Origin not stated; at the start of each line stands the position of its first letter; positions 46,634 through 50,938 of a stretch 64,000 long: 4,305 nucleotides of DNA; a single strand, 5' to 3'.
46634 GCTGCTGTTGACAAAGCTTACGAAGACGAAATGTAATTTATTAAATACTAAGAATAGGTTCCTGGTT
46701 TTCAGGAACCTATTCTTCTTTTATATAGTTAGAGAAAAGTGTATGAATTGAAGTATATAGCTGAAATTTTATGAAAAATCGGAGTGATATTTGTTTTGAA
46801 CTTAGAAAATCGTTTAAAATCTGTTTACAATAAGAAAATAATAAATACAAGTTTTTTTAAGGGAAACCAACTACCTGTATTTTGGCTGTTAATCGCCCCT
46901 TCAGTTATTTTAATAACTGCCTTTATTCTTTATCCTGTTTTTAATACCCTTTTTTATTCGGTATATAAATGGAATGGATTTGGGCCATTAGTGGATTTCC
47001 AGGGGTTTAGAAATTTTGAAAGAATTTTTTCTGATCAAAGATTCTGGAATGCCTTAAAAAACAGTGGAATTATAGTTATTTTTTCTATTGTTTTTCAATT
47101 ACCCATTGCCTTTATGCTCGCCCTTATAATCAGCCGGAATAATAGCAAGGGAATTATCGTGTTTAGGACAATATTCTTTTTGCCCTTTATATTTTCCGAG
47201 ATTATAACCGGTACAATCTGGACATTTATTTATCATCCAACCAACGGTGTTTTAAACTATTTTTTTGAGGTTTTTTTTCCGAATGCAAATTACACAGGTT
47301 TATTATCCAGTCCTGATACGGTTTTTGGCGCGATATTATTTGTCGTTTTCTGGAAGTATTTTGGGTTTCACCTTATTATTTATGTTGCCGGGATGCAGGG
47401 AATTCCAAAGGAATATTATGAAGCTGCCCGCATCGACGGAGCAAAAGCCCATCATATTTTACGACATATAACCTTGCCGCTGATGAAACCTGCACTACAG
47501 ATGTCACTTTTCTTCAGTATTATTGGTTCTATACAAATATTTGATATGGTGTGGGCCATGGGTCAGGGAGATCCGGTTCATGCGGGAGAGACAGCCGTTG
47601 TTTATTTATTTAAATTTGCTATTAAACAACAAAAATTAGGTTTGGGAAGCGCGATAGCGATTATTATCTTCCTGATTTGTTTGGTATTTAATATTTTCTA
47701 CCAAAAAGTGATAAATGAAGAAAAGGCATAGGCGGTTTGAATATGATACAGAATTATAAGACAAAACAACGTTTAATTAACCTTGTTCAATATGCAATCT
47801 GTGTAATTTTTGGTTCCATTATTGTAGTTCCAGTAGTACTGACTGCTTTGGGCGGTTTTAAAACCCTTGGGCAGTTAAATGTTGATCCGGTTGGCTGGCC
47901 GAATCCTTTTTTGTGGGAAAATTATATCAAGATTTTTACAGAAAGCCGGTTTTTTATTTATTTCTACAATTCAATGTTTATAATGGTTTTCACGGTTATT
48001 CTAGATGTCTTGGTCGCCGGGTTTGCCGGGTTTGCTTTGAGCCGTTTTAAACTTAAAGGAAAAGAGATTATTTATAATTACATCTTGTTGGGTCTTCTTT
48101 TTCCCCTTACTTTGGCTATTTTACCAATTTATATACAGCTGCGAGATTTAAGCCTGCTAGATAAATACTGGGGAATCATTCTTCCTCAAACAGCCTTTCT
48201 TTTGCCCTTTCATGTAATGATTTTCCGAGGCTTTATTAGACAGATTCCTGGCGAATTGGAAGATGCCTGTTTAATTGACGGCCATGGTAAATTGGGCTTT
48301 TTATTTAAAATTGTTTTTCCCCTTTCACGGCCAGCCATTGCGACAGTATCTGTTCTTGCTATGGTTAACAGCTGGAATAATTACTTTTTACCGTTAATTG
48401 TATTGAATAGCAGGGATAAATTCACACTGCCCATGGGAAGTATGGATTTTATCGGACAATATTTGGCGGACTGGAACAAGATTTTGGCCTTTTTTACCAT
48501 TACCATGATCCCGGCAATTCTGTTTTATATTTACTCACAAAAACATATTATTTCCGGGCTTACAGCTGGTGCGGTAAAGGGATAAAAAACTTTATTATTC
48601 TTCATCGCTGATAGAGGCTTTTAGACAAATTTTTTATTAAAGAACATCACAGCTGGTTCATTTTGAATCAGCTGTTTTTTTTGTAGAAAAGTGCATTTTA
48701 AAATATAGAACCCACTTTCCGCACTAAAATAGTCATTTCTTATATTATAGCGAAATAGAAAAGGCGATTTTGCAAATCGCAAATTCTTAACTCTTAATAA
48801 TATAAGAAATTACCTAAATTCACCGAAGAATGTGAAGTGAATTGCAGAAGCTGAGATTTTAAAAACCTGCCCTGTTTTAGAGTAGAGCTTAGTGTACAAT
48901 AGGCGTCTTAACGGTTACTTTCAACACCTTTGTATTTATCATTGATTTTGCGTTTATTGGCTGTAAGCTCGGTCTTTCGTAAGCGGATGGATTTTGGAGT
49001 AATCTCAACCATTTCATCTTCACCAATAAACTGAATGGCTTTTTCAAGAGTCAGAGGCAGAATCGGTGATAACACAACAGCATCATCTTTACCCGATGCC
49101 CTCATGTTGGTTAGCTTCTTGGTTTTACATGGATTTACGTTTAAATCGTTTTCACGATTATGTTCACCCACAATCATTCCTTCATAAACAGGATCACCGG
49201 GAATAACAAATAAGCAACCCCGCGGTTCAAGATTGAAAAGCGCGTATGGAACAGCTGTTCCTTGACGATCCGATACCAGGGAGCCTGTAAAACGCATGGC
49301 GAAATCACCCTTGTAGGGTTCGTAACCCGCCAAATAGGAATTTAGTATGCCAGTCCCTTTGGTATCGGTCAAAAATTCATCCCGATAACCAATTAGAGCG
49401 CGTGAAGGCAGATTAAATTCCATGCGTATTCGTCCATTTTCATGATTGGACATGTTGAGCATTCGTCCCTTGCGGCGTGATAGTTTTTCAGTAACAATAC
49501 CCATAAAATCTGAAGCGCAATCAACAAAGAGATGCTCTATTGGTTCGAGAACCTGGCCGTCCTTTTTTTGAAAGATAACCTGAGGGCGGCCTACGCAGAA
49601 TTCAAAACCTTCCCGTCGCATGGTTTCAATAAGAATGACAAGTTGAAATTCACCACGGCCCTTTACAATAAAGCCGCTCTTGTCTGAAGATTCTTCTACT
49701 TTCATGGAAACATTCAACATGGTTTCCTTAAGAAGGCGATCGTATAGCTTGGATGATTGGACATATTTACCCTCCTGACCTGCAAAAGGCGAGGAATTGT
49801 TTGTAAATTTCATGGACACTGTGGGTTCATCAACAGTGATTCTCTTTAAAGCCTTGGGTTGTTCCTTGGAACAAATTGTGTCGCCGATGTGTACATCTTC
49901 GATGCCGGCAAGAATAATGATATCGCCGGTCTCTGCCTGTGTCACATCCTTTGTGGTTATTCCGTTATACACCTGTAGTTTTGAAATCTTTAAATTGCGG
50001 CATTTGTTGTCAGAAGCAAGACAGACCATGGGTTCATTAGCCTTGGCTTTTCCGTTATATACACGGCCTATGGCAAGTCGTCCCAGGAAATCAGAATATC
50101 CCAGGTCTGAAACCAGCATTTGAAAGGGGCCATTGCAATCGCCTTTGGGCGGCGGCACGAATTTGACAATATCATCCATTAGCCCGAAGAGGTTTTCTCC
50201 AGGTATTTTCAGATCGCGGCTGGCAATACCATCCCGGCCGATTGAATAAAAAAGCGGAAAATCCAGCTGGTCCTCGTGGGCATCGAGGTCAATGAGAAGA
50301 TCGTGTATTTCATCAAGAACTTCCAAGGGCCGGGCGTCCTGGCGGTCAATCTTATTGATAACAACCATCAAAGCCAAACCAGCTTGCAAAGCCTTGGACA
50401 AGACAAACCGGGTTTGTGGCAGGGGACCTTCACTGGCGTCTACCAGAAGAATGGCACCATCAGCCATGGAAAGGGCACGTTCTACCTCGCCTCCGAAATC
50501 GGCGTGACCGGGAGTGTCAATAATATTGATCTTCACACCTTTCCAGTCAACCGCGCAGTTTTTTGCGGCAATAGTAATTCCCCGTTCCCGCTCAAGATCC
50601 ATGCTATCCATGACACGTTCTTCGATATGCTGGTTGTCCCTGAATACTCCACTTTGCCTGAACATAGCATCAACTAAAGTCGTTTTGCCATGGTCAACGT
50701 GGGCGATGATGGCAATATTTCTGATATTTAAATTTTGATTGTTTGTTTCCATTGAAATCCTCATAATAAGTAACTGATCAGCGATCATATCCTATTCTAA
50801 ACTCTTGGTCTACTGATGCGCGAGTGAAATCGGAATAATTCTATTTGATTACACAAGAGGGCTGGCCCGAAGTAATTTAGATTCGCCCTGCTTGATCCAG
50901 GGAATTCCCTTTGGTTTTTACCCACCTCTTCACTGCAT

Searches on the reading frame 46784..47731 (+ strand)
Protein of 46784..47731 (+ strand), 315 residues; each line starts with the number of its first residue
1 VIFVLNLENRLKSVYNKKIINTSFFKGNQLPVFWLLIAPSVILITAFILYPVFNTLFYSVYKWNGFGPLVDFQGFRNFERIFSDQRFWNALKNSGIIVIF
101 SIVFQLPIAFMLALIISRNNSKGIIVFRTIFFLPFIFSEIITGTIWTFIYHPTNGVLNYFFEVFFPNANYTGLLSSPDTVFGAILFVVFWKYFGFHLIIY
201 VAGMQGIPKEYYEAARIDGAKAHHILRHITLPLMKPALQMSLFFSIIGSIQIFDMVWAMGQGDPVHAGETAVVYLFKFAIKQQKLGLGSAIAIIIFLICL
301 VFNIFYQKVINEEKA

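Call 84: search_protein_families(library=pfam, proteins=[window:46784-47731:+], max_evalue=0.0001)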
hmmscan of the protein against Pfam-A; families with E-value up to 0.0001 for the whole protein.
window:46784-47731:+ (315 aa): 1 family
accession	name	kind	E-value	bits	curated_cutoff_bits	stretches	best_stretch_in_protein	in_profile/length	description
PF00528.27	BPD_transp_1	-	3.3e-15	56.7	26.4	1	132-307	11-176/184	Binding-protein-dependent transport system inner membrane component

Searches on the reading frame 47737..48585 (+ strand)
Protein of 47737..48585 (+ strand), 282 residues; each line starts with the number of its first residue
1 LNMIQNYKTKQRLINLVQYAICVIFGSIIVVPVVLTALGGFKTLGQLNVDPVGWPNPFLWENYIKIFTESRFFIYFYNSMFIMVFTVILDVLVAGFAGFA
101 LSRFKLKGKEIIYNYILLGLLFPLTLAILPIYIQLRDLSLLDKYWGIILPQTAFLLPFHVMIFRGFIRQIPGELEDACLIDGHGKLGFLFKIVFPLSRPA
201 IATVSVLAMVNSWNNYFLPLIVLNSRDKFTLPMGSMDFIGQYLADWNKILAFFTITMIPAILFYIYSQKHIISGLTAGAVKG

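Call 84: search_protein_families(library=pfam, proteins=[window:47737-48585:+], max_evalue=0.0001)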
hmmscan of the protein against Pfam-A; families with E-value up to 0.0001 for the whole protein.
window:47737-48585:+ (282 aa): 1 family
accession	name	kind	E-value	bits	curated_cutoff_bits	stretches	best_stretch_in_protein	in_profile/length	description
PF00528.27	BPD_transp_1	-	4.6e-13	49.7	26.4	1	96-271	7-178/184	Binding-protein-dependent transport system inner membrane component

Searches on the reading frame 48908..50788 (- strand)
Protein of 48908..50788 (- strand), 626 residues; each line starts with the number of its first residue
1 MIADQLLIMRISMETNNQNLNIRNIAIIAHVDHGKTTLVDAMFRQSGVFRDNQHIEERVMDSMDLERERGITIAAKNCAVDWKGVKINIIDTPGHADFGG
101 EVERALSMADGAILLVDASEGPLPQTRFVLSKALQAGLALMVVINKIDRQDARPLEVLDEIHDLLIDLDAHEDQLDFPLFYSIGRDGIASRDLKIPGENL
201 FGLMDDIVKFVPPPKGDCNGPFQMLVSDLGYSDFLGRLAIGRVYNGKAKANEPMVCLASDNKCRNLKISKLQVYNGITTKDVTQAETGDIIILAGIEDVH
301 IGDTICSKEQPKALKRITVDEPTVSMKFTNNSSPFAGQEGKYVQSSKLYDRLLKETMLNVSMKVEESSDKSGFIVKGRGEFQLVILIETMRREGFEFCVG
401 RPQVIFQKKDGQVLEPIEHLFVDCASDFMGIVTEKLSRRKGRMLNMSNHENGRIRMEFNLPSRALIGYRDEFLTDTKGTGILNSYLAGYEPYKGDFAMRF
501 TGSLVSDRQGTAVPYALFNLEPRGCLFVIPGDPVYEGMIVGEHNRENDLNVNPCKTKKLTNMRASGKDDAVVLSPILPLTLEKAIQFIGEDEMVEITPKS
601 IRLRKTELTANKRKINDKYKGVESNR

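Call 63: search_protein_families(library=pfam, proteins=[window:48908-50788:-], max_evalue=0.00001)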
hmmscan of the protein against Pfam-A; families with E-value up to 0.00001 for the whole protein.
window:48908-50788:- (626 aa): 5 families
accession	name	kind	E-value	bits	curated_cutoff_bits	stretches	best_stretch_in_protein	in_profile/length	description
PF00009.33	GTP_EFTU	-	1.6e-54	184.8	26.5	1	21-212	2-187/188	Elongation factor Tu GTP binding domain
PF21018.2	BipA_C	-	2.1e-46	156.7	23.8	1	501-609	1-109/110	TypA/BipA C-terminal domain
PF00679.30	EFG_C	-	1e-22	80.4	27.9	1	413-497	2-86/89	Elongation factor G C-terminus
PF03144.31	GTP_EFTU_D2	-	5.7e-10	39.9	30.3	1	236-306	1-73/73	Elongation factor Tu domain 2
PF22042.2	EF-G_D2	-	3.5e-09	37.1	27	1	221-307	1-83/84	Elongation factor G domain 2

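Call 64: find_homologous_proteins(query=window:48908-50788:-, max_evalue=1e-150)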
Query window:48908-50788:- (626 aa): 7966 proteins with E <= 1e-150 among 8000 candidates; the best 120 are listed.
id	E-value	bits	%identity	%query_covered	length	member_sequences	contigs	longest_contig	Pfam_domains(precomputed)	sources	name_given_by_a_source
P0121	0.0e+0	1389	100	98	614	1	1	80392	PF21018.3,PF01926.30,PF00679.31,PF00009.34,PF03144.32,PF22042.3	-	-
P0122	0.0e+0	1061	76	97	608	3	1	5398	PF21018.3,PF01926.30,PF00679.31,PF00009.34,PF03144.32,PF22042.3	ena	-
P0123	0.0e+0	1050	76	96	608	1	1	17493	PF21018.3,PF01926.30,PF00679.31,PF00009.34,PF03144.32,PF22042.3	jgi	jgi:GTP-binding protein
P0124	0.0e+0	1049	76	96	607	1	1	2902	PF21018.3,PF01926.30,PF00679.31,PF00009.34,PF03144.32,PF22042.3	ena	-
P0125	0.0e+0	1049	74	97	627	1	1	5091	PF21018.3,PF01926.30,PF00679.31,PF00009.34,PF03144.32,PF22042.3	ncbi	-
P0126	0.0e+0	1046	75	96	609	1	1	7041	PF21018.3,PF01926.30,PF00679.31,PF00009.34,PF03144.32,PF22042.3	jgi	jgi:GTP-binding protein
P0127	0.0e+0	1045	75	97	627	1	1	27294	PF21018.3,PF00679.31,PF00009.34,PF03144.32,PF22042.3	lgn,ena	-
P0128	0.0e+0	1044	75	96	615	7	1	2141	PF21018.3,PF00679.31,PF00009.34,PF03144.32,PF22042.3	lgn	-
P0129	0.0e+0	1044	75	97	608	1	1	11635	PF21018.3,PF01926.30,PF00679.31,PF00009.34,PF03144.32,PF22042.3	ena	-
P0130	0.0e+0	1043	75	97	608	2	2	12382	PF21018.3,PF01926.30,PF00679.31,PF00009.34,PF03144.32,PF22042.3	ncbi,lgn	-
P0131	0.0e+0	1043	73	97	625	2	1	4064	PF21018.3,PF00679.31,PF00009.34,PF03144.32,PF22042.3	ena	-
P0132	0.0e+0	1043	76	97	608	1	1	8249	PF21018.3,PF01926.30,PF00679.31,PF00009.34,PF03144.32,PF22042.3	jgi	jgi:GTP-binding protein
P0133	0.0e+0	1041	75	96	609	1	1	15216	PF21018.3,PF00679.31,PF00009.34,PF03144.32,PF22042.3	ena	-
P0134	0.0e+0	1041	75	97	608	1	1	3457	PF21018.3,PF01926.30,PF00679.31,PF00009.34,PF03144.32,PF22042.3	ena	-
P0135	0.0e+0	1041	75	97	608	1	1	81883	PF21018.3,PF01926.30,PF00679.31,PF00009.34,PF03144.32,PF22042.3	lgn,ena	-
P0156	0.0e+0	1026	73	97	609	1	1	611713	PF21018.3,PF01926.30,PF00679.31,PF00009.34,PF03144.32,PF22042.3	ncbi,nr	ncbi:MAG: translational GTPase TypA [Spirochaetia bacterium]|nr:translational GTPase TypA [Spirochae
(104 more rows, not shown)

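Call 65: find_encoding_contigs(protein=P0135, flank=10000, max_places=1)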
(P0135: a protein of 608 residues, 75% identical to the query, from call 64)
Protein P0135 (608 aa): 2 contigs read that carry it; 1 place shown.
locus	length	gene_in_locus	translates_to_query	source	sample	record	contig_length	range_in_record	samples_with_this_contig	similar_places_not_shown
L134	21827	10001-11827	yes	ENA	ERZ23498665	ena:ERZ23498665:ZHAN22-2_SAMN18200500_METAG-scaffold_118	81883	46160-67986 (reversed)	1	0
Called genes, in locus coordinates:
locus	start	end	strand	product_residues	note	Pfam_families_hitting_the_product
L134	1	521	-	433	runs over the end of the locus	PF00171:Aldedh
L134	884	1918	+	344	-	PF01435:Peptidase_M48, PF05569:Peptidase_M56 (weak)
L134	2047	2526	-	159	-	PF13302:Acetyltransf_3 (weak), PF00583:Acetyltransf_1 (weak)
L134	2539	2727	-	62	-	-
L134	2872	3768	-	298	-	-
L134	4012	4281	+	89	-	-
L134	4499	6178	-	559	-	PF03109:ABC1, PF27536:UbiB_helical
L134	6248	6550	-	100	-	PF05597:Phasin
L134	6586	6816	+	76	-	-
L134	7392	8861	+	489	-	PF04055:Radical_SAM, PF13353:Fer4_12 (weak)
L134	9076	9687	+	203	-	PF00440:TetR_N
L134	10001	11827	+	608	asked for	PF00009:GTP_EFTU, PF01926:MMR_HSR1 (weak), PF22042:EF-G_D2 (weak), PF03144:GTP_EFTU_D2, PF00679:EFG_C, PF21018:BipA_C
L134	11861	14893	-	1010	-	PF02463:SMC_N (weak), PF13175:AAA_15, PF13476:AAA_23, PF13555:AAA_29 (weak), PF13558:SbcC_Walker_B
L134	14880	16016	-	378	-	PF00149:Metallophos, PF12850:Metallophos_2 (weak), PF12320:SbcD_C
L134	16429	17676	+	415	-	PF04607:RelA_SpoT, PF25064:ARM_TT21_5th (weak), PF25575:TPR_BSK1_C (weak), PF00515:TPR_1 (weak), PF13432:TPR_16 (weak), PF13371:TPR_9, PF13432:TPR_16 (weak), PF00515:TPR_1, +10 more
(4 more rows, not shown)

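Call 66: find_encoding_contigs(protein=P0156, flank=10000, max_places=1)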
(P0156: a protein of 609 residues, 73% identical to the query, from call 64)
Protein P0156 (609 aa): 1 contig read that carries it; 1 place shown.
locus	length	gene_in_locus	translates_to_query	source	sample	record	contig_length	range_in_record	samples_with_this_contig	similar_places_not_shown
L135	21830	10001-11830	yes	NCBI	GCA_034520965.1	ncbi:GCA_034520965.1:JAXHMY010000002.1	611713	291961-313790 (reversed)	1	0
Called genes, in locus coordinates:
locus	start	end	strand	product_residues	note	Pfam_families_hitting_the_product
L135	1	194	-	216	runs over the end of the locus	PF14417:MEDS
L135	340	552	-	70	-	-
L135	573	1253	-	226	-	PF01925:TauE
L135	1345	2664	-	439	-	PF27335:TP_0481_C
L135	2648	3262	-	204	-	-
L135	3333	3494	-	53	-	-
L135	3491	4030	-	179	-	PF09835:DUF2062 (faint)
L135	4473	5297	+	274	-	-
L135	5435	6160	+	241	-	PF00657:Lipase_GDSL, PF13472:Lipase_GDSL_2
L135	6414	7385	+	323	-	-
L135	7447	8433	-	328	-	PF01408:GFO_IDH_MocA, PF22725:GFO_IDH_MocA_C3, PF02894:GFO_IDH_MocA_C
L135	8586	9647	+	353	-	PF00535:Glycos_transf_2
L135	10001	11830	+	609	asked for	PF00009:GTP_EFTU, PF01926:MMR_HSR1 (faint), PF22042:EF-G_D2 (weak), PF03144:GTP_EFTU_D2, PF00679:EFG_C, PF21018:BipA_C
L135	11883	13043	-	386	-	PF01594:AI-2E_transport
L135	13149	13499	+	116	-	PF14512:TM1586_NiRdase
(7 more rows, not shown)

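Call 67: find_encoding_contigs(protein=P0127, flank=10000, max_places=1)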
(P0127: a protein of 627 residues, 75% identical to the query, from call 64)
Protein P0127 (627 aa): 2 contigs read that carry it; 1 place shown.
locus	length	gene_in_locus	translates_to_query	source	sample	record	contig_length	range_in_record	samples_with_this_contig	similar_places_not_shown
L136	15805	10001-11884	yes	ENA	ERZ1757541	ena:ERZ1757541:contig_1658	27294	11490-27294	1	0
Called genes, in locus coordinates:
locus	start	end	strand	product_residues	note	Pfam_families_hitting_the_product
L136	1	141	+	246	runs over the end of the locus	PF01061:ABC2_membrane, PF12698:ABC2_membrane_3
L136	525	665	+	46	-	-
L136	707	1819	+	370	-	PF00596:Aldolase_II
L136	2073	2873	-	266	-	PF07690:MFS_1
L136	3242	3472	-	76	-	PF02597:ThiS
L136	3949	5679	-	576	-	PF02730:AFOR_N, PF01314:AFOR_C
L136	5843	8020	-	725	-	PF00072:Response_reg, PF00989:PAS, PF08448:PAS_4, PF13426:PAS_9, PF08448:PAS_4 (weak), PF08447:PAS_3, PF07568:HisKA_2, PF02518:HATPase_c (weak)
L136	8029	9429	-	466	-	PF00072:Response_reg, PF00989:PAS (weak), PF08448:PAS_4 (weak), PF13188:PAS_8 (weak), PF13426:PAS_9, PF07536:HWE_HK (weak), PF07568:HisKA_2, PF02518:HATPase_c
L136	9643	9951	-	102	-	PF00072:Response_reg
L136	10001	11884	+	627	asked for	PF00009:GTP_EFTU, PF22042:EF-G_D2 (weak), PF03144:GTP_EFTU_D2, PF00679:EFG_C, PF21018:BipA_C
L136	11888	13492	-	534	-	PF00989:PAS (weak), PF08448:PAS_4, PF13188:PAS_8 (weak), PF13426:PAS_9, PF00989:PAS, PF08448:PAS_4, PF13426:PAS_9, PF07568:HisKA_2, +5 more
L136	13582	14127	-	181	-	PF00072:Response_reg, PF20274:cREC_REC (faint)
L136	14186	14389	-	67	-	-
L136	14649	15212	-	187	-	PF00989:PAS (weak), PF08448:PAS_4, PF13426:PAS_9, PF07568:HisKA_2 (weak)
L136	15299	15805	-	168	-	?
